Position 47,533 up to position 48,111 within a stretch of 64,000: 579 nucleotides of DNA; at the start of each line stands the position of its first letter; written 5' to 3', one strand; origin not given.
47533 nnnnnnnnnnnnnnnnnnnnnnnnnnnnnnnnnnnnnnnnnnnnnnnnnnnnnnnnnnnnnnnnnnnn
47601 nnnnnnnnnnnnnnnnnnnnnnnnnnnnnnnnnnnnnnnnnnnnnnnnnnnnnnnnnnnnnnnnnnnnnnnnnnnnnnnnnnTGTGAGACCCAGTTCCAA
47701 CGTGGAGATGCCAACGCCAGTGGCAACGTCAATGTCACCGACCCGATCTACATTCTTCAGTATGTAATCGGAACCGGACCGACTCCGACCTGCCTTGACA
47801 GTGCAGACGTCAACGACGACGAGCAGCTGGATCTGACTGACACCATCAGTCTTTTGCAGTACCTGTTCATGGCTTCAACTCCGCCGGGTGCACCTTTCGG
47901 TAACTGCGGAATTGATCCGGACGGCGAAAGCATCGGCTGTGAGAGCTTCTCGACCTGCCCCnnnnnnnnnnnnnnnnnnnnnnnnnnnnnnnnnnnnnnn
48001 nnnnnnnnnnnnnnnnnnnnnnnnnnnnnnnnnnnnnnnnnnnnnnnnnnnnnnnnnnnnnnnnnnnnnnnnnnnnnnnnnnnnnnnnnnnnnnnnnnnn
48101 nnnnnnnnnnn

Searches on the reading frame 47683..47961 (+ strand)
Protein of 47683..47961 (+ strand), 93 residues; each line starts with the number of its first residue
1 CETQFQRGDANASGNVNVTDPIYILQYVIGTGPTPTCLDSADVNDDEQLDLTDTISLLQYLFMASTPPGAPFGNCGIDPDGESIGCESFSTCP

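Call 8: search_protein_families(library=pfam, proteins=[window:47683-47961:+], max_evalue=10)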
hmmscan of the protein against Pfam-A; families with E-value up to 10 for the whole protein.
seq(93 aa): 1 family
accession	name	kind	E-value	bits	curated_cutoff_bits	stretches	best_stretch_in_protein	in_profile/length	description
PF00404.24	Dockerin_1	-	4.5e-06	27.2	22.9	1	8-61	2-56/57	Dockerin type I domain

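Call 39: find_homologous_proteins(query=A3, max_evalue=0.001)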
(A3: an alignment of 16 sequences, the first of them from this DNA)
Query A3 (16 sequences) (93 aa, profile of the alignment): 723 proteins with E <= 0.001 among 1809 candidates; the best 120 are listed.
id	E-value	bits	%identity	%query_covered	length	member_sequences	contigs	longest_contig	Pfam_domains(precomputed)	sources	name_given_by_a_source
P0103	3.7e-33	131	32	99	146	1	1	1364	-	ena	-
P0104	1.7e-32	129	45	96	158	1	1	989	PF00801.27,PF00404.25,PF18911.7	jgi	jgi:PKD repeat protein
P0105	1.4e-31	126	42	95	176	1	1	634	-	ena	-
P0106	1.6e-31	126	42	96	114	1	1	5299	-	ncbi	ncbi:MAG: hypothetical protein ACE5GW_05500 [Planctomycetota bacterium]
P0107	2.5e-31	126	47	96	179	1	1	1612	-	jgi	jgi:hypothetical protein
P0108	4.2e-31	125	46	96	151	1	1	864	PF00801.27,PF00404.25,PF18911.7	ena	-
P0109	4.5e-31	125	47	95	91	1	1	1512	-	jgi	jgi:hypothetical protein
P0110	6.4e-31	124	39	90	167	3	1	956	PF00404.25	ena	-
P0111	8.6e-31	124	44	96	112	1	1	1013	-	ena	-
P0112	1.7e-30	123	47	99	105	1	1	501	-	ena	-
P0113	6.5e-30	121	41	91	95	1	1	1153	-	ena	-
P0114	8.2e-30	121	40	96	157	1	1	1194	-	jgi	-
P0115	1.0e-29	120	71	100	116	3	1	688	-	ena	-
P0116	1.3e-29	120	43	96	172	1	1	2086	-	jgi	jgi:hypothetical protein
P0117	1.3e-29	120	41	95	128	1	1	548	-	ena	-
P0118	1.4e-29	120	41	91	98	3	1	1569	PF00404.25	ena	-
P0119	1.8e-29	120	46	87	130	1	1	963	PF00404.25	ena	-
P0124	4.9e-29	118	42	97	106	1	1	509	PF00404.25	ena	-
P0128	1.2e-28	117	43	90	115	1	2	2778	PF00404.25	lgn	-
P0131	1.5e-28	117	45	95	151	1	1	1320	PF00404.25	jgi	-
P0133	1.7e-28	116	48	86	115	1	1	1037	PF00404.25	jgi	jgi:hypothetical protein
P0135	1.8e-28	116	43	96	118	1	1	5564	PF00404.25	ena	-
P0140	3.1e-28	116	36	98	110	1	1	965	PF00404.25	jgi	-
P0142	3.6e-28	115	45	96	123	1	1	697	PF00404.25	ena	-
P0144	3.7e-28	115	46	99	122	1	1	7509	PF00404.25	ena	-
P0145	4.7e-28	115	54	61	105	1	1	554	PF00404.25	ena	-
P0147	5.1e-28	115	42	98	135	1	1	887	PF00404.25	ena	-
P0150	1.1e-27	114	45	95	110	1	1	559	PF00404.25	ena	-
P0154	2.2e-27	113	40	95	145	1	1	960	PF00404.25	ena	-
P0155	2.3e-27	113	39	95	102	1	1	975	PF00404.25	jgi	jgi:hypothetical protein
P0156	2.4e-27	113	48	95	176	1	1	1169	PF00404.25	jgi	jgi:hypothetical protein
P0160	3.1e-27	112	38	96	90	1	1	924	PF00404.25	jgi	-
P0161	3.4e-27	112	40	96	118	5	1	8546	PF00404.25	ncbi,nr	ncbi:MAG: dockerin type I domain-containing protein [Planctomycetota bacterium]|nr:dockerin type I d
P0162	3.6e-27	112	40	98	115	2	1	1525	PF00404.25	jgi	jgi:hypothetical protein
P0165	4.3e-27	112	44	99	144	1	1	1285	PF00404.25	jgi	jgi:hypothetical protein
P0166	4.4e-27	112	47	97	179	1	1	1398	PF00404.25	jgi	jgi:hypothetical protein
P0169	7.2e-27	111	43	94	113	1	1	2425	PF00404.25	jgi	jgi:hypothetical protein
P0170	7.3e-27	111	47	96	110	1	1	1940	PF00404.25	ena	-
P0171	7.9e-27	111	43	80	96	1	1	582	PF00404.25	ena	-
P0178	1.1e-26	111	48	96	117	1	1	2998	PF00404.25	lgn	-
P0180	1.2e-26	111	35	96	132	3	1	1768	PF00404.25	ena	-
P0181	1.2e-26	111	43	89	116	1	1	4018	PF00404.25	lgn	-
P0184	1.3e-26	110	40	96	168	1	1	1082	PF00404.25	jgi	jgi:hypothetical protein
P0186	1.5e-26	110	39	98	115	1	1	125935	PF00404.25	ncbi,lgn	-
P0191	2.0e-26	110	36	98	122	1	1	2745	PF00404.25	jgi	jgi:hypothetical protein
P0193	2.3e-26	110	40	89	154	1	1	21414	PF00404.25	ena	-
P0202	2.9e-26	109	38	94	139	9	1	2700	PF00404.25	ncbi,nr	ncbi:MAG: dockerin type I repeat-containing protein, partial [Planctomycetes bacterium]|nr:dockerin 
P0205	3.4e-26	109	36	98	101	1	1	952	PF00404.25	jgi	jgi:hypothetical protein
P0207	3.5e-26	109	35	96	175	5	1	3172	PF00404.25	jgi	-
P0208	4.0e-26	109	42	91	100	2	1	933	PF00404.25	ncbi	-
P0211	4.8e-26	109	46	95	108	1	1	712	PF00404.25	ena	-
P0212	4.9e-26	109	39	77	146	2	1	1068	PF00404.25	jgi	jgi:hypothetical protein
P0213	5.0e-26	109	45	95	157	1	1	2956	PF00404.25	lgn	-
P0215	5.4e-26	108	46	96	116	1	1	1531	PF00404.25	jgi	jgi:hypothetical protein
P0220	8.2e-26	108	49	94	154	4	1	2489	PF00404.25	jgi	jgi:hypothetical protein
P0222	9.0e-26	108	39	95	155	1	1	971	PF00404.25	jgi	jgi:hypothetical protein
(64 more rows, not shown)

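Call 45: predict_structure(alignment_id=A4)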
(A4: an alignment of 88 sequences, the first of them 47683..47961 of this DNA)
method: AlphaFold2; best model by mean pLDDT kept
length: 93 residues; sequences in the alignment: 88
mean_pLDDT: 87.3   pTM: 0.80
mean pLDDT of the five models: 87.3, 86.8, 81.6, 80.1, 80.0
residues with pLDDT >= 90: 60; 70-90: 19; 50-70: 13; < 50: 1
segments of 3 or more residues with pLDDT < 50: none
pLDDT, mean of each block of 10 residues (from residue 1): 78 93 97 92 94 97 93 83 67 60
secondary structure, 60 per line:
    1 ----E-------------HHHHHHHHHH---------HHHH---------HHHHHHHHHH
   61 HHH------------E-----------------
elements in order: H19-28 H38-41 H51-63

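Call 47: fold_search(model_id=the predicted structure, library=pdb)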
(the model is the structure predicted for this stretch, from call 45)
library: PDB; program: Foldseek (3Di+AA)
matches with E <= 10: 42; with E <= 0.001: 0
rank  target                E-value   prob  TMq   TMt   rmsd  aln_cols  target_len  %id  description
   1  4fl4_G                2.0e-03  1.00  0.63  0.86   1.5        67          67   30  Scaffoldin conformation and dynamics revealed by a ternary complex from the Clostridium thermocellum cellulosome (released 2012-06-27)
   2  4fl4_D                2.0e-03  1.00  0.60  0.84   1.3        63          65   32  Scaffoldin conformation and dynamics revealed by a ternary complex from the Clostridium thermocellum cellulosome (released 2012-06-27)
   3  4uyq_B                2.3e-03  1.00  0.62  0.77   1.7        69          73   23  High resolution structure of the third cohesin ScaC in complex with the ScaB dockerin with a mutation in the C-termina (released 2015-04-15)
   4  8x39_B                2.6e-03  1.00  0.60  0.42   1.8        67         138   27  Crystal structure of cellulosomal double-dockerin module of Clo1313_0689 from Clostridium thermocellum (released 2024-04-03)
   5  4fl4_A                4.3e-03  1.00  0.59  0.79   2.3        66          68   32  Scaffoldin conformation and dynamics revealed by a ternary complex from the Clostridium thermocellum cellulosome (released 2012-06-27)
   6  8x3a_MODEL_1_A        4.6e-03  1.00  0.59  0.38   1.7        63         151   30  Solution NMR structure of cellulosomal double-dockerin module of Clo1313_0689 from Clostridium thermocellum (released 2024-04-03)
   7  5nrm_B                5.0e-03  1.00  0.58  0.78   2.1        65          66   23  Crystal structure of the sixth cohesin from Acetivibrio cellulolyticus' scaffoldin B in complex with Cel5 dockerin S51 (released 2018-01-31)
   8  5nrk_D                5.0e-03  1.00  0.59  0.79   2.1        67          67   22  Crystal structure of the sixth cohesin from Acetivibrio cellulolyticus' scaffoldin B in complex with Cel5 dockerin S15 (released 2018-01-31)
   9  2mte_MODEL_1_A        5.0e-03  1.00  0.59  0.77   3.8        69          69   32  Solution structure of Doc48S (released 2014-10-15)
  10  5nrk_B                5.0e-03  1.00  0.56  0.75   3.4        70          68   20  Crystal structure of the sixth cohesin from Acetivibrio cellulolyticus' scaffoldin B in complex with Cel5 dockerin S15 (released 2018-01-31)
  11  8x39_A                7.6e-03  1.00  0.62  0.43   1.6        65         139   29  Crystal structure of cellulosomal double-dockerin module of Clo1313_0689 from Clostridium thermocellum (released 2024-04-03)
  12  4uyp_B                1.0e-02  1.00  0.62  0.78   1.6        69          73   23  High resolution structure of the third cohesin ScaC in complex with the ScaB dockerin with a mutation in the N-termina (released 2015-04-15)
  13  6kge_B                1.4e-02  1.00  0.53  0.78   1.8        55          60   27  Crystal structure of CaDoc0917(R16D)-CaCohA2 complex at pH 5.5 (released 2020-07-08)
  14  4fl4_J                1.6e-02  1.00  0.62  0.85   1.4        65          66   31  Scaffoldin conformation and dynamics revealed by a ternary complex from the Clostridium thermocellum cellulosome (released 2012-06-27)
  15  2vn5_B                1.8e-02  1.00  0.52  0.84   3.2        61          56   28  The Clostridium cellulolyticum dockerin displays a dual binding mode for its cohesin partner (released 2008-05-20)
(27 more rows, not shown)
